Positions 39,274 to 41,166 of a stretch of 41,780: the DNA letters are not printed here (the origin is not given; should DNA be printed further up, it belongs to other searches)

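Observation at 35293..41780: Uncharacterised divergent gene cluster: TauE-family permease / DMT transporter / DegT aminotransferase facing tauD / ThDP enzyme / DMFase-like protein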

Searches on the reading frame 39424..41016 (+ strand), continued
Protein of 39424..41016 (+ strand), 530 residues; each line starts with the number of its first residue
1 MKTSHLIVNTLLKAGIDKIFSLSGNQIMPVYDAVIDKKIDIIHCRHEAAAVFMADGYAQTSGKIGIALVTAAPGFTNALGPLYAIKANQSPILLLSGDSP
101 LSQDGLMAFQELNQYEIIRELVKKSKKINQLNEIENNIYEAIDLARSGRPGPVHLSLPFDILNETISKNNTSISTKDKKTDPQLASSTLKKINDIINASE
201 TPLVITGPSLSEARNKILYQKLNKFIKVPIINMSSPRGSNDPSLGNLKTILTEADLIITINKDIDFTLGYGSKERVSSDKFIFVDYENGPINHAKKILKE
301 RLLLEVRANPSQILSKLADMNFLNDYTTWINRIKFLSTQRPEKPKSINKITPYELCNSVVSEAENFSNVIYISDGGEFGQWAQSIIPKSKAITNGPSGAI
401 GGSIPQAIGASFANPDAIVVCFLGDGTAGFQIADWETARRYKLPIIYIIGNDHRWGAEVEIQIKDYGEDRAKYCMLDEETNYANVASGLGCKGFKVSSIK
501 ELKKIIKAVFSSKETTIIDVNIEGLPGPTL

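Call 37: search_protein_families(library=pfam, proteins=[L034:3933-5111:-, L034:5092-5850:-, L034:5847-6764:-, L034:6921-7904:+, L034:7963-8472:+, L034:8469-9965:+, L034:10001-11614:+, L034:11617-12483:-, L034:13539-14666:-, L034:2269-3231:+], max_evalue=0.0001)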
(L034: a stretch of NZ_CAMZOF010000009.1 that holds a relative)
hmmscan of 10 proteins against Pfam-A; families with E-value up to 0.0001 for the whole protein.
L034:3933-5111:- (392 aa): 2 families
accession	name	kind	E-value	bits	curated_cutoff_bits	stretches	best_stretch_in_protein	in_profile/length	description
PF13378.12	MR_MLE_C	-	3.7e-50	171.1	29.4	1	170-372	10-214/219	Enolase C-terminal domain-like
PF02746.21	MR_MLE_N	-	1.7e-11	44.8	22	1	19-141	3-114/117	Mandelate racemase / muconate lactonizing enzyme, N-terminal domain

L034:5092-5850:- (252 aa): 1 family
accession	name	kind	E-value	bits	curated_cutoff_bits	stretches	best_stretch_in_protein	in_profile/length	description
PF01925.25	TauE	-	2.1e-33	116.4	32.6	1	9-238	2-236/237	Sulfite exporter TauE/SafE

L034:5847-6764:- (305 aa): 2 families
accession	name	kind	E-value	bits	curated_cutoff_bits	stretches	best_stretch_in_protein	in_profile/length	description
PF03466.25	LysR_substrate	-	1.6e-30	106.5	28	1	86-284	2-204/209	LysR substrate binding domain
PF00126.33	HTH_1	-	3.2e-16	59.5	26.6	1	3-62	1-60/60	Bacterial regulatory helix-turn-helix protein, lysR family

L034:6921-7904:+ (327 aa): 1 family
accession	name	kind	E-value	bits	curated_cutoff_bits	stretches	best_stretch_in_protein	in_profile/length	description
PF03401.19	TctC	-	3.5e-32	112.4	27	1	46-322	2-273/274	Tripartite tricarboxylate transporter family receptor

L034:7963-8472:+ (169 aa): 1 family
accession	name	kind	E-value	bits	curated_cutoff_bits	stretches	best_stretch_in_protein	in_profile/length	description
PF07331.16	TctB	-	1.3e-14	55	29.1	1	19-161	6-137/137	Tripartite tricarboxylate transporter TctB family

L034:8469-9965:+ (498 aa): 1 family
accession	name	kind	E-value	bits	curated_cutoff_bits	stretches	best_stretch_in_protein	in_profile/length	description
PF01970.21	TctA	-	1.6e-143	478.8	28.9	1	21-437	2-422/423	Tripartite tricarboxylate transporter TctA family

L034:10001-11614:+ (537 aa): 3 families
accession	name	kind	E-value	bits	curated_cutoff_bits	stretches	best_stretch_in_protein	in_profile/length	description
PF02776.23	TPP_enzyme_N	-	3.1e-36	124.2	26.8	1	1-117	1-119/119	Thiamine pyrophosphate enzyme, N-terminal TPP binding domain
PF02775.26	TPP_enzyme_C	-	1.1e-24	87.4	21.9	1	379-524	1-151/151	Thiamine pyrophosphate enzyme, C-terminal TPP binding domain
PF00205.28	TPP_enzyme_M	-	8.9e-08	32.4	30.4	1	194-294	6-118/137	Thiamine pyrophosphate enzyme, central domain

L034:11617-12483:- (288 aa): 1 family
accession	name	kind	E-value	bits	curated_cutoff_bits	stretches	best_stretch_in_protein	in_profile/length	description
PF04248.19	NTP_transf_9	-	1.6e-62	207.8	22.1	2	163-254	1-92/93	Domain of unknown function (DUF427)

L034:13539-14666:- (375 aa): 2 families
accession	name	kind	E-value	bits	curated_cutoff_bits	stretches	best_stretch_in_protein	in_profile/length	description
PF00990.26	GGDEF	-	4.5e-49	166.7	23.8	1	201-360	1-161/161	Diguanylate cyclase, GGDEF domain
PF22335.1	Cas10-Cmr2_palm2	-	5.6e-07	30.2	27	1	252-361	29-132/133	Cas10/Cmr2, second palm domain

L034:2269-3231:+ (320 aa): 1 family
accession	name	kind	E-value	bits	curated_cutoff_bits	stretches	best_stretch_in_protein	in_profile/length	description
PF05681.19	Fumerase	-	1.7e-65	221.5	25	1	9-282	2-269/270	Fumarate hydratase (Fumerase)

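Call 39: search_protein_families(library=ncbifam, proteins=[L034:503-2272:+, L034:2269-3231:+, L034:3195-3872:+, L034:3933-5111:-, L034:10001-11614:+, L034:6921-7904:+, L001:16940-17794:-, L001:18911-19921:+], max_evalue=1e-10)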
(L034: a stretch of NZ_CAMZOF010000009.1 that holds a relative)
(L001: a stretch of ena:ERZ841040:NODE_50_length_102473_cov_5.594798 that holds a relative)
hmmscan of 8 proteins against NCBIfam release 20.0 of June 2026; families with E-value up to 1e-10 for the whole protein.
L034:503-2272:+ (589 aa): 27 families (the best 25 are shown)
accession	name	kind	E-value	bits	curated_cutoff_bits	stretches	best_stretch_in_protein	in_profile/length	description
NF004900.0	PRK06263.1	equivalog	2.4e-145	485.2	718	1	10-547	4-532/546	fumarate reductase (CoM/CoB) subunit TfrA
TIGR01812.1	sdhA_frdA_Gneg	subfamily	1.2e-124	416.9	567.3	1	15-573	1-565/568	succinate dehydrogenase or fumarate reductase, flavoprotein subunit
NF005866.0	PRK07803.1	equivalog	2.1e-115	386.3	819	2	289-561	318-595/631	fumarate reductase/succinate dehydrogenase flavoprotein subunit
NF004724.0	PRK06069.1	subfamily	1.5e-107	360.2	826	1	13-573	5-574/577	succinate dehydrogenase/fumarate reductase flavoprotein subunit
TIGR00551.1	nadB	equivalog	6.8e-103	345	452.75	1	13-537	2-489/489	L-aspartate oxidase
NF005867.0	PRK07804.1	equivalog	6.8e-98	328.3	639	1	11-563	16-543/548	L-aspartate oxidase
TIGR01816.1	sdhA_forward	equivalog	2.1e-97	326.7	727.35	1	13-566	2-567/584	succinate dehydrogenase flavoprotein subunit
NF005636.0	PRK07395.1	subfamily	4.1e-97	325.7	723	1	11-541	10-539/560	L-aspartate oxidase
NF006686.0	PRK09231.1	equivalog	4.9e-94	316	854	1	12-576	4-581/598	fumarate reductase (quinol) flavoprotein subunit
NF042982.1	MFR_Fp_SdhA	equivalog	7.4e-93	312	1100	1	12-558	46-595/612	8-methylmenaquinol:fumarate reductase flavoprotein subunit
NF005701.0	PRK07512.1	equivalog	6e-92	308.6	528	1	8-551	4-499/516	L-aspartate oxidase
TIGR01176.1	fum_red_Fp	equivalog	1.5e-88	297.8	932.7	1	13-575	3-578/580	fumarate reductase (quinol) flavoprotein subunit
NF006567.0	PRK09077.1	equivalog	1.9e-88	297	629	1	8-540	3-522/537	L-aspartate oxidase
NF004613.0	PRK05945.1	equivalog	8.7e-88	295.3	824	1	13-573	3-572/575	succinate dehydrogenase/fumarate reductase flavoprotein subunit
NF005037.0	PRK06452.1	equivalog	9.2e-84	282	862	1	10-575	2-565/566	succinate dehydrogenase flavoprotein subunit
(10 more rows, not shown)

L034:2269-3231:+ (320 aa): 3 families
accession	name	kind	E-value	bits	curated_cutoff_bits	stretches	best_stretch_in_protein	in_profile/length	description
TIGR00722.1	ttdA_fumA_fumB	subfamily_domain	1.6e-61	207.9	100.65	1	11-284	5-273/273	hydrolyase, tartrate alpha subunit/fumarate domain protein, Fe-S type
NF004885.0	PRK06246.1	equivalog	6.3e-59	199.5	276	1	2-282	4-277/279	fumarate hydratase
NF006084.0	PRK08230.1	equivalog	4.7e-43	147.4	365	1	13-289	20-292/303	L(+)-tartrate dehydratase subunit alpha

L034:3195-3872:+ (225 aa): 5 families
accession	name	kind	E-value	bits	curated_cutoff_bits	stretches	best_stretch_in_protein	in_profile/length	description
NF006082.0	PRK08228.1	equivalog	5.5e-33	114.2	264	1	11-195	5-186/205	L(+)-tartrate dehydratase subunit beta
NF004708.0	PRK06043.1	equivalog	1e-30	106.7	269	1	11-197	4-185/192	fumarate hydratase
TIGR00723.1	ttdB_fumA_fumB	subfamily_domain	1.5e-30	106.4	145.15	1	21-190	3-169/169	FumA C-terminus/TtdB family hydratase beta subunit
NF006253.0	PRK08395.1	equivalog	3.9e-26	91.7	244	1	10-190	3-165/166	fumarate hydratase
NF005310.0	PRK06842.1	equivalog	6.6e-15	55.3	238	1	11-191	4-176/185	Fe-S-containing hydro-lyase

L034:3933-5111:- (392 aa): 13 families
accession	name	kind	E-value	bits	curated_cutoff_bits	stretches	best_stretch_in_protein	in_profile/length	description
NF047820.1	TalGalacDh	equivalog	1.3e-29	103.2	500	1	16-314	5-306/371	L-talarate/galactarate dehydratase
NF040866.1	AraD_Arch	equivalog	2.8e-26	92.4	650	1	89-372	73-360/372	arabinonate dehydratase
NF010624.0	PRK14017.1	equivalog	9.4e-25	87.5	311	1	43-372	15-351/382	galactonate dehydratase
TIGR02534.1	mucon_cyclo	subfamily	4.6e-20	72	334.95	1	18-371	4-355/368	muconate/chloromuconate family cycloisomerase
NF043002.1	HProlDhtase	equivalog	1.3e-19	70.3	500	1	119-372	101-353/366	cis-3-hydroxy-L-proline dehydratase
NF043051.1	ManoateDhtManD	equivalog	3.1e-16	59.2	550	0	218-372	220-374/403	D-mannonate dehydratase ManD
TIGR01927.1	menC_gam_Gplu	equivalog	4.6e-15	55.7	130.55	0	169-279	119-230/307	o-succinylbenzoate synthase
NF011654.0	PRK15072.1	subfamily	1.1e-13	50.8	430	0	118-222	84-191/404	D-galactonate dehydratase family protein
NF040790.2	glucon_galact_dh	equivalog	2.5e-13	49.6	750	0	225-372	213-360/390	bifunctional D-gluconate/D-galactonate dehydratase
NF002739.0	PRK02714.1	equivalog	2.7e-12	46.8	259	0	18-72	5-58/320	o-succinylbenzoate synthase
NF041118.1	A_G_epim_Thtga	equivalog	6.9e-12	45.1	500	1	31-339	19-318/341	L-Ala-D/L-Glu epimerase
TIGR01928.1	menC_lowGC_arch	equivalog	1.1e-11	44.3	200.65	1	23-302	3-271/325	o-succinylbenzoate synthase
NF042940.1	racemase_DgcA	equivalog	1.4e-11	44.2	400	1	122-329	87-286/323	N-acetyl-D-Glu racemase DgcA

L034:10001-11614:+ (537 aa): 50 families (the best 25 are shown)
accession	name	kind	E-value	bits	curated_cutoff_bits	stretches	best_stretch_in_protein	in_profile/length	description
NF004516.0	PRK05858.1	equivalog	9.8e-86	288.4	587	1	3-525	13-534/548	acetolactate synthase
NF058623.1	HdaclCoAlyACT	equivalog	3e-80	270.5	600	1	4-526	13-540/575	2-hydroxyacyl-CoA lyase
NF006052.0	PRK08199.1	subfamily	1.3e-67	228.4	539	1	2-527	9-538/559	thiamine pyrophosphate protein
TIGR00118.1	acolac_lg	equivalog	8.6e-62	209.3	538.35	2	1-231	1-232/557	biosynthetic-type acetolactate synthase large subunit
NF006122.0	PRK08266.1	subfamily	2.8e-61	207.6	571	1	1-527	4-525/543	hypothetical protein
NF006721.0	PRK09259.1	equivalog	8.8e-57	193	557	1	3-528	17-552/574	oxalyl-CoA decarboxylase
NF006524.0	PRK08978.1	equivalog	1.3e-56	192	738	1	1-527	1-525/548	acetolactate synthase 2 catalytic subunit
NF005712.0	PRK07524.1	subfamily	1.4e-55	188.8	500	1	4-527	6-530/536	5-guanidino-2-oxopentanoate decarboxylase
NF006378.0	PRK08617.1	equivalog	1.6e-55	188.5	510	1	2-527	9-539/556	acetolactate synthase AlsS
NF005713.0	PRK07525.1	subfamily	2.8e-55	187.8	620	2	3-231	8-232/592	sulfoacetaldehyde acetyltransferase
NF004919.0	PRK06276.1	equivalog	3.4e-55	187.5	866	1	1-527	1-539/582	acetolactate synthase large subunit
NF006187.0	PRK08322.1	equivalog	1.9e-53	181.7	509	1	1-527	2-529/548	acetolactate synthase large subunit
NF004710.0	PRK06048.1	equivalog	5e-53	180.4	976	1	1-527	8-538/561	acetolactate synthase large subunit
TIGR03254.1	oxalate_oxc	equivalog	1.1e-52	179.5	739.4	1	3-527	5-538/554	oxalyl-CoA decarboxylase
TIGR03457.1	sulphoacet_xsc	equivalog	5e-51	173.7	676.4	2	3-231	4-228/579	sulfoacetaldehyde acetyltransferase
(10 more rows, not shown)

L034:6921-7904:+ (327 aa): 0 families

L001:16940-17794:- (284 aa): 2 families
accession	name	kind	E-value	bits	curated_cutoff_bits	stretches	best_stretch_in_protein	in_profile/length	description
NF001452.0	PRK00311.1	subfamily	6.3e-33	114.2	272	1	72-264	73-263/267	3-methyl-2-oxobutanoate hydroxymethyltransferase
TIGR00222.1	panB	equivalog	4.1e-28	98.6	207.55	1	72-264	71-260/264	3-methyl-2-oxobutanoate hydroxymethyltransferase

L001:18911-19921:+ (336 aa): 2 families
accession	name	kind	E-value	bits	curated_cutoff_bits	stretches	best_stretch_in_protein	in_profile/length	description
NF037995.1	TRAP_S1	subfamily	1.5e-47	162.2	50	1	35-301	4-264/271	TRAP transporter substrate-binding protein DctP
TIGR00787.1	dctP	subfamily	1.4e-45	155.7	175.05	1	35-276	3-239/257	DctP family TRAP transporter solute-binding subunit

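Call 40: search_protein_families(library=pfam, proteins=[L034:503-2272:+, L034:3195-3872:+, L001:16940-17794:-], max_evalue=0.001)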
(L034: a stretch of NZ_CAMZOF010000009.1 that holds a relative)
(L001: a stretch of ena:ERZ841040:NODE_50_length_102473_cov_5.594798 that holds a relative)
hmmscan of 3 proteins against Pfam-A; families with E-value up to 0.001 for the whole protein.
L034:503-2272:+ (589 aa): 4 families
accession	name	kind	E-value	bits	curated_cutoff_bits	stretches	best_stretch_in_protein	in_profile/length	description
PF00890.30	FAD_binding_2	-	3.9e-69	234.3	20.4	1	15-397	1-414/414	FAD binding domain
PF02910.25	Succ_DH_flav_C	-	1.3e-28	100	20.8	1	451-574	1-128/130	Fumarate reductase flavoprotein C-term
PF01266.30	DAO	-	5.5e-05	23.3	27.9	1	15-134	1-101/353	FAD dependent oxidoreductase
PF01946.23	Thi4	-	0.00012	21.8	26.2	0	10-44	14-47/235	Thi4 family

L034:3195-3872:+ (225 aa): 1 family
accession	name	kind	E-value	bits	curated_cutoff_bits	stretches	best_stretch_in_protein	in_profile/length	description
PF05683.17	Fumerase_C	-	2.9e-20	72.9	22.2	1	8-189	27-203/205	Fumarase C-terminus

L001:16940-17794:- (284 aa): 1 family
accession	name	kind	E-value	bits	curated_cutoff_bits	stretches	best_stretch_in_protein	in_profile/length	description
PF02548.21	Pantoate_transf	-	6.6e-39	134.3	28.7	1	72-262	70-258/259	Ketopantoate hydroxymethyltransferase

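Call 43: find_related_loci(query=A1, collection=metagenome_contigs, flank=10000)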
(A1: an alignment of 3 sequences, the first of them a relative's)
Query A1 (530 aa) in metagenome_contigs; peptide patterns used: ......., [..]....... (x = any residue, [..] = any of these).
600 stretches matched a pattern (row limit reached: there are more); 520 encode a relative of the query (tblastn E <= 1e-3); the best 80 are kept; 80 distinct loci.
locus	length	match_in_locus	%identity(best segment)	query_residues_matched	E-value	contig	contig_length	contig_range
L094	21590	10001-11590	98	1-530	0e+0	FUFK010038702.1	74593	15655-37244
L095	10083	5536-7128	63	1-530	0e+0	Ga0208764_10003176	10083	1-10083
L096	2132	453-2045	62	1-530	0e+0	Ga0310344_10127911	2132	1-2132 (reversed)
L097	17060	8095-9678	57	1-530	0e+0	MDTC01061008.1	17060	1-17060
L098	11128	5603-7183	55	1-528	0e+0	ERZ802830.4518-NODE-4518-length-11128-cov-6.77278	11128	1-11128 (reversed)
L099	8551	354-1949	42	1-528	1e-142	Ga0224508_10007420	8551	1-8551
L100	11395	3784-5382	43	2-530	2e-142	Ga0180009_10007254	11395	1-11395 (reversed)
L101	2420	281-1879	44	1-529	4e-151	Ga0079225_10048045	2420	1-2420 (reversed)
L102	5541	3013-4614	43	1-530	2e-142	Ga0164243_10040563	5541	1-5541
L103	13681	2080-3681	42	1-530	6e-141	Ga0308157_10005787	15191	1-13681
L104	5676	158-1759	42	1-530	1e-140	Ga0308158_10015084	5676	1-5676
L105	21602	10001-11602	41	1-530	4e-139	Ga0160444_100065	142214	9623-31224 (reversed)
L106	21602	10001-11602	41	1-530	4e-139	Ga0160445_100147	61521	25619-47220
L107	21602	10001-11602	41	1-530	4e-139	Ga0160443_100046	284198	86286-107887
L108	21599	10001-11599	42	1-530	3e-136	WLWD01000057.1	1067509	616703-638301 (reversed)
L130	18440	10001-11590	42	1-528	7e-129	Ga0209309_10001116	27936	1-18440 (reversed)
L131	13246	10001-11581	42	1-525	2e-128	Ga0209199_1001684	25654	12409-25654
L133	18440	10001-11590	42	1-528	1e-128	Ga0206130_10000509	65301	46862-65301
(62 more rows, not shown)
